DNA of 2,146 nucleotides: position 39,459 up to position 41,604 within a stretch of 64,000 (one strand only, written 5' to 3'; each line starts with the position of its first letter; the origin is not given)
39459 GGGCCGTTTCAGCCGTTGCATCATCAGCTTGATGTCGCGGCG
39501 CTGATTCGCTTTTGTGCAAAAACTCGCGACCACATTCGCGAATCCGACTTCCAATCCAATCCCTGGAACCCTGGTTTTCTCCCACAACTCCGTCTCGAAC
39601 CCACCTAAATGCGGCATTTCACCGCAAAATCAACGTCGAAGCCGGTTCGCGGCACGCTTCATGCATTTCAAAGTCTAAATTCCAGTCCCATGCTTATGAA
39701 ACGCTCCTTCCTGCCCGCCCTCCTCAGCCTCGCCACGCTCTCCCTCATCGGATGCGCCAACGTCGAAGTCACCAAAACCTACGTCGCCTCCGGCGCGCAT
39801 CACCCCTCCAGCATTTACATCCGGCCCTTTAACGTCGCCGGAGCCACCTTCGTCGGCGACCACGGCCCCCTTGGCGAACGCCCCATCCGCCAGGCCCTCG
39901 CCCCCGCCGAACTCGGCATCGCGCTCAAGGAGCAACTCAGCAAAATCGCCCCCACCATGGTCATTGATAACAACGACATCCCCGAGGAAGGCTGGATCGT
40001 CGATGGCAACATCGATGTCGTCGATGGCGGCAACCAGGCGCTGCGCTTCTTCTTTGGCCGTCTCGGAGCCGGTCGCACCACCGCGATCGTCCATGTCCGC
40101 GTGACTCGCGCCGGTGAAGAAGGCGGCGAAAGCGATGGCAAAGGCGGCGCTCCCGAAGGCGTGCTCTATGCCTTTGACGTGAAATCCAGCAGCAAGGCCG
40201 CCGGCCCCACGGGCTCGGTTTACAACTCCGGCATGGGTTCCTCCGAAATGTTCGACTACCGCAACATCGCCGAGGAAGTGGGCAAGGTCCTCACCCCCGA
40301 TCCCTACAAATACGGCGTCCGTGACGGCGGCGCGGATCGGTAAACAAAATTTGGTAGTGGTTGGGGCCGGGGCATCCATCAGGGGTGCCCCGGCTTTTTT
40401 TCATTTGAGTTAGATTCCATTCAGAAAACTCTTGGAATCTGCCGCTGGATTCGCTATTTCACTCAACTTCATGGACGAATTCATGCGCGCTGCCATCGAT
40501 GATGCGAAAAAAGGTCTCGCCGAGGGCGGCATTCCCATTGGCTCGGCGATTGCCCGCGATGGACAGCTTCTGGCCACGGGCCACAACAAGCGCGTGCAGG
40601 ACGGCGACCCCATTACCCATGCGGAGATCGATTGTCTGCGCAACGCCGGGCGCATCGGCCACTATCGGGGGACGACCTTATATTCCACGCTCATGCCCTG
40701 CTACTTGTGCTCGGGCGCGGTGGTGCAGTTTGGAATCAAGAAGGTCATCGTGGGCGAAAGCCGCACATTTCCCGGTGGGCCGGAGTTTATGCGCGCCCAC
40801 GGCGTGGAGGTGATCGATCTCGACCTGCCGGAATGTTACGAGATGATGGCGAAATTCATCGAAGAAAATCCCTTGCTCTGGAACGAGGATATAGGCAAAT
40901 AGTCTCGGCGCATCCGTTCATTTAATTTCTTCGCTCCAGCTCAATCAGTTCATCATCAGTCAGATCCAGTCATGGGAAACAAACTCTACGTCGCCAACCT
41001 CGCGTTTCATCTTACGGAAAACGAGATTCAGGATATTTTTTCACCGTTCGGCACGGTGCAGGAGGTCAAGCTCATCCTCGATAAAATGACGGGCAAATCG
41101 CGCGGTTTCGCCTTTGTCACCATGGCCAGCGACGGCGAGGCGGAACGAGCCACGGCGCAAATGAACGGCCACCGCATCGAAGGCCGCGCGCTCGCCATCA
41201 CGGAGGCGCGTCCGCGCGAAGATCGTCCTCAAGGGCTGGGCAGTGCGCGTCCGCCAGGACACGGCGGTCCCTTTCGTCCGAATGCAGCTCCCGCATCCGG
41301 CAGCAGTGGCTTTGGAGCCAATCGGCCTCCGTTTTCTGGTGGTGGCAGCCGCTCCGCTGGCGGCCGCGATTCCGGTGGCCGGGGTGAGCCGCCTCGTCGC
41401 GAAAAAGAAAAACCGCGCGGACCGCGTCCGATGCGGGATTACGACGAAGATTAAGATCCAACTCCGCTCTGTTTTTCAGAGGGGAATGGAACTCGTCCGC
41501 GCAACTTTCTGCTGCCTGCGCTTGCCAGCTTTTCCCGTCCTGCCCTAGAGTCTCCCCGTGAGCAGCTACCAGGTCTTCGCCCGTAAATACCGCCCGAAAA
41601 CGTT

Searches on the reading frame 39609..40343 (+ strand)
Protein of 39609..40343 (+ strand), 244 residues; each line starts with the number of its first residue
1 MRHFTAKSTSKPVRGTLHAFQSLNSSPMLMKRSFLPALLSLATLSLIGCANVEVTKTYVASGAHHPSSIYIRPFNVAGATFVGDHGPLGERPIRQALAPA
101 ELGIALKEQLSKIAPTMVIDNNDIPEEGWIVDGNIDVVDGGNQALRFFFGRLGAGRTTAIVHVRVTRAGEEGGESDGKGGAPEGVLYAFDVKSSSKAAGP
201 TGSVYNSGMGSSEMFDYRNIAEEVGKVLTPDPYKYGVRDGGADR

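Call 15: search_protein_families(library=pfam, proteins=[window:39609-40343:+])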
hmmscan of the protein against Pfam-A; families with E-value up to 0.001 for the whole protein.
window:39609-40343:+ (244 aa): 1 family
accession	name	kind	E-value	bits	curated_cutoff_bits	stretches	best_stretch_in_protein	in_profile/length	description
PF14366.11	DUF4410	-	5.2e-06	26.9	26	1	121-167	55-100/120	Domain of unknown function (DUF4410)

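Call 25: find_homologous_proteins(query=window:39690-40343:+)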
Query window:39690-40343:+ (217 aa): 10 proteins with E <= 0.001 among 488 candidates.
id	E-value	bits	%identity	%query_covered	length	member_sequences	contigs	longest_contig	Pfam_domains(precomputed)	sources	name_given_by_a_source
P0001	4.6e-138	476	100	99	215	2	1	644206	PF14366.12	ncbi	ncbi:MAG: DUF4410 domain-containing protein [Chthoniobacterales bacterium]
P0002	4.0e-126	437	90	99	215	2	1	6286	-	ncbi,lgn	-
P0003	3.2e-121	421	88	97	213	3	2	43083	PF14366.12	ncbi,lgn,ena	-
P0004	6.6e-120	417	85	99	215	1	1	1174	-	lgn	-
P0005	1.1e-119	416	86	99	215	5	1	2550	-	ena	-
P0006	3.1e-115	401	84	99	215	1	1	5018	-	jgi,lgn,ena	-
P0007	2.7e-113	395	83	99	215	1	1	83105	PF14366.12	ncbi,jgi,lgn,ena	ncbi:MAG TPA: DUF4410 domain-containing protein [Chthoniobacterales bacterium]|jgi:hypothetical prot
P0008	7.5e-106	371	78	99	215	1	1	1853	PF14366.12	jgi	jgi:hypothetical protein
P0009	2.3e-97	343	72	99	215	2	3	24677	PF14366.12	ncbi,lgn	-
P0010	3.7e-90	319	72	99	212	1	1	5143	PF14366.12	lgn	-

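Call 26: find_encoding_contigs(protein=P0003, flank=10000, max_places=3)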
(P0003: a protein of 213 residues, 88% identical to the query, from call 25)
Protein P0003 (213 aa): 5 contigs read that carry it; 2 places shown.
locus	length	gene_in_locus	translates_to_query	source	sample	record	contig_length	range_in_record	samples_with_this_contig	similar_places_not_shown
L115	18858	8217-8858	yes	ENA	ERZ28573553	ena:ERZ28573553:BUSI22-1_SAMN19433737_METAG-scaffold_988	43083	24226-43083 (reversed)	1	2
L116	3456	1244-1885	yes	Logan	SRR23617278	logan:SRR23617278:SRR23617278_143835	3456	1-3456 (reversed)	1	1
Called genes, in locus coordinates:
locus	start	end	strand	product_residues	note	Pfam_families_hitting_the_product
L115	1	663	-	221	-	?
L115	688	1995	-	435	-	PF25919:BSH_CusB (faint), PF25917:BSH_RND, PF25935:BSH_LcnD (faint), PF25973:BSH_CzcB (faint), PF25954:Beta-barrel_RND_2, PF25990:Beta-barrel_YknX, PF26002:Beta-barrel_AprE, PF25989:YknX_C (weak), +1 more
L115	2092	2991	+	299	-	PF12706:Lactamase_B_2 (weak)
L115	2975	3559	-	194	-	PF03588:Leu_Phe_trans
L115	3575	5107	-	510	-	-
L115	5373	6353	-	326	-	PF01595:CNNM, PF00571:CBS (weak)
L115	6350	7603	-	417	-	PF01595:CNNM, PF00571:CBS (faint), PF03471:CorC_HlyC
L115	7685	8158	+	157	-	PF03745:DUF309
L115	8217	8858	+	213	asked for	PF14366:DUF4410 (weak)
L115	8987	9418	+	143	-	PF00383:dCMP_cyt_deam_1, PF14437:MafB19-deam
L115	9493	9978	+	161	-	PF00076:RRM_1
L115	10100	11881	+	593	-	PF05496:RuvB_N (weak), PF13177:DNA_pol3_delta2, PF13401:AAA_22 (faint), PF00004:AAA, PF22608:DNAX_ATPase_lid, PF12169:DNA_pol3_gamma3, PF20964:DnaX_C (weak)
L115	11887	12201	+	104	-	PF02575:YbaB_DNA_bd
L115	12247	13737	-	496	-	PF13623:SurA_N_2, PF13624:SurA_N_3, PF13145:Rotamase_2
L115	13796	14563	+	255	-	-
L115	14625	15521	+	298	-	PF01618:MotA_ExbB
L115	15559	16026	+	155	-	PF02472:ExbD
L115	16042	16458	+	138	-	PF02472:ExbD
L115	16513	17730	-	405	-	PF04715: (faint), PF00425:Chorismate_bind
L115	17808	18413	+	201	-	-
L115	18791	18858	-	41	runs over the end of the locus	-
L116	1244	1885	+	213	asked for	PF14366:DUF4410 (weak)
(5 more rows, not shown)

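Call 27: find_encoding_contigs(protein=P0007, flank=10000, max_places=3)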
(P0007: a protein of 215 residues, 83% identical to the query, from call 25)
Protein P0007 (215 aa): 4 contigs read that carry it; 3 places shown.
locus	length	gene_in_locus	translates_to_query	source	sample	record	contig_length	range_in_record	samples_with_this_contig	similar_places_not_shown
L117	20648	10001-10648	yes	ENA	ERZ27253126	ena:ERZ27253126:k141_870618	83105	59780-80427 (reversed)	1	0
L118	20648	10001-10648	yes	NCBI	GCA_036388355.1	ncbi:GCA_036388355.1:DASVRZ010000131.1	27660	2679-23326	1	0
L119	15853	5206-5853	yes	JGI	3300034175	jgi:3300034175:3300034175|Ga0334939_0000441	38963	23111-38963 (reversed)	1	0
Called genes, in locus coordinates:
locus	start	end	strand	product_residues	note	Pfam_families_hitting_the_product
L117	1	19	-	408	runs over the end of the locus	PF12704:MacB_PCD, PF02687:FtsX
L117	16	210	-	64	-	-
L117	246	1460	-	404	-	PF12704:MacB_PCD, PF02687:FtsX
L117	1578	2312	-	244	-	PF02463:SMC_N (weak), PF00005:ABC_tran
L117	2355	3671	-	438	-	PF25917:BSH_RND, PF25989:YknX_C (faint), PF25954:Beta-barrel_RND_2, PF25990:Beta-barrel_YknX, PF26002:Beta-barrel_AprE (weak), PF25975:CzcB_C (weak)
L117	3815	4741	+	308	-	PF00753:Lactamase_B (weak), PF12706:Lactamase_B_2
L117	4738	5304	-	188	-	PF03588:Leu_Phe_trans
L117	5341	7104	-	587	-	-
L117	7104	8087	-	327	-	PF01595:CNNM, PF00571:CBS (weak)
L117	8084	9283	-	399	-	PF00571:CBS (faint), PF01595:CNNM, PF03471:CorC_HlyC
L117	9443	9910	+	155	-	PF03745:DUF309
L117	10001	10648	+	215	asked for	PF14366:DUF4410 (weak)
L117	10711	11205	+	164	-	PF00383:dCMP_cyt_deam_1, PF14437:MafB19-deam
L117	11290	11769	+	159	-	PF00076:RRM_1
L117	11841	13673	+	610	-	PF05496:RuvB_N (weak), PF13191:AAA_16 (faint), PF13177:DNA_pol3_delta2, PF13401:AAA_22 (faint), PF00004:AAA, PF22608:DNAX_ATPase_lid, PF12169:DNA_pol3_gamma3, PF20964:DnaX_C (weak), +1 more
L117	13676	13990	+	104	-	PF02575:YbaB_DNA_bd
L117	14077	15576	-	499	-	PF13623:SurA_N_2, PF13624:SurA_N_3, PF13145:Rotamase_2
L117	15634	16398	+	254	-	PF07719:TPR_2 (faint)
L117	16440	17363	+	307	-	PF01618:MotA_ExbB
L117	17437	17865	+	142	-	PF02472:ExbD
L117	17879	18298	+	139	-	PF02472:ExbD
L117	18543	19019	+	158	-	-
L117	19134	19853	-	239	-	PF25231:DUF7847 (weak)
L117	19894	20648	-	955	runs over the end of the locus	PF00330:Aconitase, PF00694:Aconitase_C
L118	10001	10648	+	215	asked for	PF14366:DUF4410 (weak)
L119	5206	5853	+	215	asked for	PF14366:DUF4410 (weak)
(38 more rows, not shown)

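Call 28: find_encoding_contigs(protein=P0009, flank=10000, max_places=3)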
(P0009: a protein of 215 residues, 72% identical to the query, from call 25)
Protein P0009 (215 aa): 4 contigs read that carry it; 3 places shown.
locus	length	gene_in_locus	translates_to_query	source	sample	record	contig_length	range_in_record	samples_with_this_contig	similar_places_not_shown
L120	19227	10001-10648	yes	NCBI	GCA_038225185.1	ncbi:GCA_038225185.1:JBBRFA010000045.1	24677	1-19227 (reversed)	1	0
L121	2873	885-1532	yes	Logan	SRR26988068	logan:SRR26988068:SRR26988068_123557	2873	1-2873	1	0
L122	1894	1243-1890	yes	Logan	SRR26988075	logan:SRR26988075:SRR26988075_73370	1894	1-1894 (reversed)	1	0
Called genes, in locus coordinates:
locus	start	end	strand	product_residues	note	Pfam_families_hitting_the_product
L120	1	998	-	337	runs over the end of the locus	PF02912:Phe_tRNA-synt_N, PF01409:tRNA-synt_2d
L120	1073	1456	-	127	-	PF00453:Ribosomal_L20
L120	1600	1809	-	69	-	PF01632:Ribosomal_L35p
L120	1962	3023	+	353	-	PF01471:PG_binding_1 (weak), PF03734:YkuD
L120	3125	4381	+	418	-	PF00346:Complex1_49kDa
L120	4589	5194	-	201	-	PF03588:Leu_Phe_trans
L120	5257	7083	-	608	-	-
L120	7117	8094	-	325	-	PF01595:CNNM, PF00571:CBS (weak)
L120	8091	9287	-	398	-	PF01595:CNNM, PF00571:CBS (faint), PF03471:CorC_HlyC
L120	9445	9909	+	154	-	PF03745:DUF309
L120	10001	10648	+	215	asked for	PF14366:DUF4410 (weak)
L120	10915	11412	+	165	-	PF00076:RRM_1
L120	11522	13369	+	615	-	PF05496:RuvB_N (weak), PF13177:DNA_pol3_delta2, PF00004:AAA, PF22608:DNAX_ATPase_lid, PF12169:DNA_pol3_gamma3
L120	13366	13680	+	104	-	PF02575:YbaB_DNA_bd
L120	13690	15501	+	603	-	PF05960:DUF885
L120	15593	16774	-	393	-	PF13506:Glyco_transf_21, PF00535:Glycos_transf_2, PF13641:Glyco_tranf_2_3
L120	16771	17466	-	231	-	PF01553:Acyltransferase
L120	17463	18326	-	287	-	PF00494:SQS_PSY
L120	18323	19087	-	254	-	PF02548:Pantoate_transf, PF13714:PEP_mutase (weak)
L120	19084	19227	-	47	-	?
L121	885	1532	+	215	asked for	PF14366:DUF4410 (weak)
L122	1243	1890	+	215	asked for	PF14366:DUF4410 (weak)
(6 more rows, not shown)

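Call 35: find_encoding_contigs(protein=P0002, flank=10000, max_places=3)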
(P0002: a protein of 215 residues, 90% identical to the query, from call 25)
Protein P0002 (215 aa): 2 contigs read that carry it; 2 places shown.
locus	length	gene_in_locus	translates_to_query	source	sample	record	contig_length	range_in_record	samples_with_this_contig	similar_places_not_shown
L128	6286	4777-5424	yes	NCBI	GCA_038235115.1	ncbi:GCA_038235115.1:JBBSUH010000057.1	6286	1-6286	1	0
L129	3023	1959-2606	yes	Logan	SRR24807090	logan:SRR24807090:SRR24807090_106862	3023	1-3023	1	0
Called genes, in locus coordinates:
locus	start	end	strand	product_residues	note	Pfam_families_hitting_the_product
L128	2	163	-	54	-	?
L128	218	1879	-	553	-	-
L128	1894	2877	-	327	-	PF01595:CNNM, PF00571:CBS (weak)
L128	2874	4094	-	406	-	PF01595:CNNM, PF00571:CBS (faint), PF03471:CorC_HlyC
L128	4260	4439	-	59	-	-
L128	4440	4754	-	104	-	-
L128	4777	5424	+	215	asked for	-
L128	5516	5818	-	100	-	-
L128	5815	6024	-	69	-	PF09720:Unstab_antitox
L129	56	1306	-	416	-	PF01595:CNNM, PF00571:CBS (faint), PF03471:CorC_HlyC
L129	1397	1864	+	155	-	PF03745:DUF309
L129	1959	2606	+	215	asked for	-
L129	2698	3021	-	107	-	?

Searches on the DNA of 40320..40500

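Call 69: search_rna_families(source=window, start=40320, end=40500, threshold=evalue, max_evalue=1)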
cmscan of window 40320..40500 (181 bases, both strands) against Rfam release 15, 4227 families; matches with E-value up to 1: 1.
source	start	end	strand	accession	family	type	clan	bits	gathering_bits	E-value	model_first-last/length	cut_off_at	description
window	40366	40443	-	RF01676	P31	Gene; sRNA;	-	20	40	0.085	1-82/82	no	Pseudomonas sRNA P31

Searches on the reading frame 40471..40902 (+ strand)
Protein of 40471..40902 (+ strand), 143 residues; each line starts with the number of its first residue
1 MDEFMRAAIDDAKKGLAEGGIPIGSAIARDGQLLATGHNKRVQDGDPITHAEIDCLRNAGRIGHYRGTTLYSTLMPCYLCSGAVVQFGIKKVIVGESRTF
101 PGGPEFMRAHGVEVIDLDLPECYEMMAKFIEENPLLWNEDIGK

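Call 14: find_encoding_contigs(protein=window:40471-40902:+, flank=10000, max_places=10)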
Protein window:40471-40902:+ (143 aa): 3 contigs read that carry it; 3 places shown.
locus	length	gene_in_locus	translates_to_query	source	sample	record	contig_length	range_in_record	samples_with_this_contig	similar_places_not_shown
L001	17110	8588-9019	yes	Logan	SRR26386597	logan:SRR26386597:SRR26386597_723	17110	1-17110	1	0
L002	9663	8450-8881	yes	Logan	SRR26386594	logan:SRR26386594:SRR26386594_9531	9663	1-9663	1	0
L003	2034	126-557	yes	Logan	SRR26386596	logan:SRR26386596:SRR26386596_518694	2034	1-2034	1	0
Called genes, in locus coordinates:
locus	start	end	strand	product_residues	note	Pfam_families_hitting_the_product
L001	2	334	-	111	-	?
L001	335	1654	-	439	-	PF25919:BSH_CusB (faint), PF25917:BSH_RND, PF25954:Beta-barrel_RND_2 (weak), PF25990:Beta-barrel_YknX, PF26002:Beta-barrel_AprE, PF25975:CzcB_C (weak)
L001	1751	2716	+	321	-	PF00753:Lactamase_B (faint), PF12706:Lactamase_B_2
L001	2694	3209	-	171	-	PF03588:Leu_Phe_trans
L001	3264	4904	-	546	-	-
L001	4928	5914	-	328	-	PF01595:CNNM, PF00571:CBS (weak)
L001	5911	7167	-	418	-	PF01595:CNNM, PF00571:CBS (faint), PF03471:CorC_HlyC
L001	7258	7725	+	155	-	PF03745:DUF309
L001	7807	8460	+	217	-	PF14366:DUF4410 (weak)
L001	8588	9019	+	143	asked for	PF00383:dCMP_cyt_deam_1, PF14437:MafB19-deam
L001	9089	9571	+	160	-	PF00076:RRM_1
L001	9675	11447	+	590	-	PF05496:RuvB_N (weak), PF13177:DNA_pol3_delta2, PF13401:AAA_22 (weak), PF00004:AAA, PF22608:DNAX_ATPase_lid, PF12169:DNA_pol3_gamma3, PF20964:DnaX_C (weak)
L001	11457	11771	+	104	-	PF02575:YbaB_DNA_bd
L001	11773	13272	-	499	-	PF13623:SurA_N_2, PF13624:SurA_N_3, PF13145:Rotamase_2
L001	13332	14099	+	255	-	PF00515:TPR_1 (faint), PF07719:TPR_2 (faint), PF13174:TPR_6 (faint), PF13432:TPR_16 (faint), PF13181:TPR_8 (faint)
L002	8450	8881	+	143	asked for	PF00383:dCMP_cyt_deam_1, PF14437:MafB19-deam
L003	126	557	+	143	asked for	PF00383:dCMP_cyt_deam_1, PF14437:MafB19-deam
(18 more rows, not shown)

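Call 15: search_protein_families(library=pfam, proteins=[window:40471-40902:+])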
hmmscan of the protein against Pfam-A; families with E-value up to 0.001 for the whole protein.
window:40471-40902:+ (143 aa): 3 families
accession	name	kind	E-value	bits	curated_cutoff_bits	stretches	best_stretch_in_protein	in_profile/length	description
PF00383.29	dCMP_cyt_deam_1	-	8.7e-22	77.4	25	1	3-95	6-101/102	Cytidine and deoxycytidylate deaminase zinc-binding region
PF14437.12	MafB19-deam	-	6.3e-17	62.2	27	1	2-97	4-102/142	MafB19-like deaminase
PF14439.12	Bd3614-deam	-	0.0002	21.7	38.5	1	28-89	16-79/113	Bd3614-like deaminase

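Call 22: find_related_loci(query=window:40471-40902:+, collection=metagenome_contigs, flank=10000)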
Query window:40471-40902:+ (143 aa) in metagenome_contigs; peptide patterns used: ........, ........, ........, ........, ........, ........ (x = any residue, [..] = any of these).
600 stretches matched a pattern (row limit reached: there are more); 538 encode a relative of the query (tblastn E <= 1e-3); the best 80 are kept; 80 distinct loci.
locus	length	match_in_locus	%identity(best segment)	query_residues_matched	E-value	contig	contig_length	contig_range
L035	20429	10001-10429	82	1-143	1e-82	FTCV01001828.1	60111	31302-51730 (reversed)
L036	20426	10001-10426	85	2-143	4e-82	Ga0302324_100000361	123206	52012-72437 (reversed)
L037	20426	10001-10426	84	2-143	4e-81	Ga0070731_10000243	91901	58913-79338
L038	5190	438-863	82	1-142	5e-80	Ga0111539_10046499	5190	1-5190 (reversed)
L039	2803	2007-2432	82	1-142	3e-81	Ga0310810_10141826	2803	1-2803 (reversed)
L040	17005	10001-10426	81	1-142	5e-80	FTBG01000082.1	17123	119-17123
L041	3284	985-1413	82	1-143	2e-80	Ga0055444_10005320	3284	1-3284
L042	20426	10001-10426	77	1-142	4e-80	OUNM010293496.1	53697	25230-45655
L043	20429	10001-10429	80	1-143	7e-78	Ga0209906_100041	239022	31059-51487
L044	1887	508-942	79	1-143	9e-81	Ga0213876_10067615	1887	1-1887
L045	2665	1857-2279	81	2-142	5e-79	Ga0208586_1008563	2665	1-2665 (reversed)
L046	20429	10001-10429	78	1-143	2e-77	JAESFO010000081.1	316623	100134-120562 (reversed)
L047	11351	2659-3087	80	1-143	4e-77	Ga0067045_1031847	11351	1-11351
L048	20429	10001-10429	78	1-143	8e-77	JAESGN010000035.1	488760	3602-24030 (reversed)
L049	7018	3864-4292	78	1-143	9e-77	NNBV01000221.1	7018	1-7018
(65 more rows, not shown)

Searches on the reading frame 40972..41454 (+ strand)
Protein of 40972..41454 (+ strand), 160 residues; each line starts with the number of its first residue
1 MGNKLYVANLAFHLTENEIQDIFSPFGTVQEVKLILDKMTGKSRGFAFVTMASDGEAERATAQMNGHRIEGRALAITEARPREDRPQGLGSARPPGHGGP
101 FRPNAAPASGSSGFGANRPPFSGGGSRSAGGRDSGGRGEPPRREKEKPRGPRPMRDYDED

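Call 15: search_protein_families(library=pfam, proteins=[window:40972-41454:+])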
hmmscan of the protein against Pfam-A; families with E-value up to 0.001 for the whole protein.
window:40972-41454:+ (160 aa): 2 families
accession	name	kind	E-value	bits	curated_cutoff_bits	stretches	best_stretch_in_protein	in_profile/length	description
PF00076.28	RRM_1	-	4.6e-20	71.7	20.7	1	5-74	1-69/70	RNA recognition motif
PF13893.12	RRM_5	-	9.7e-05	22.5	27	1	14-78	39-98/125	RNA recognition motif. (a.k.a. RRM, RBD, or RNP domain)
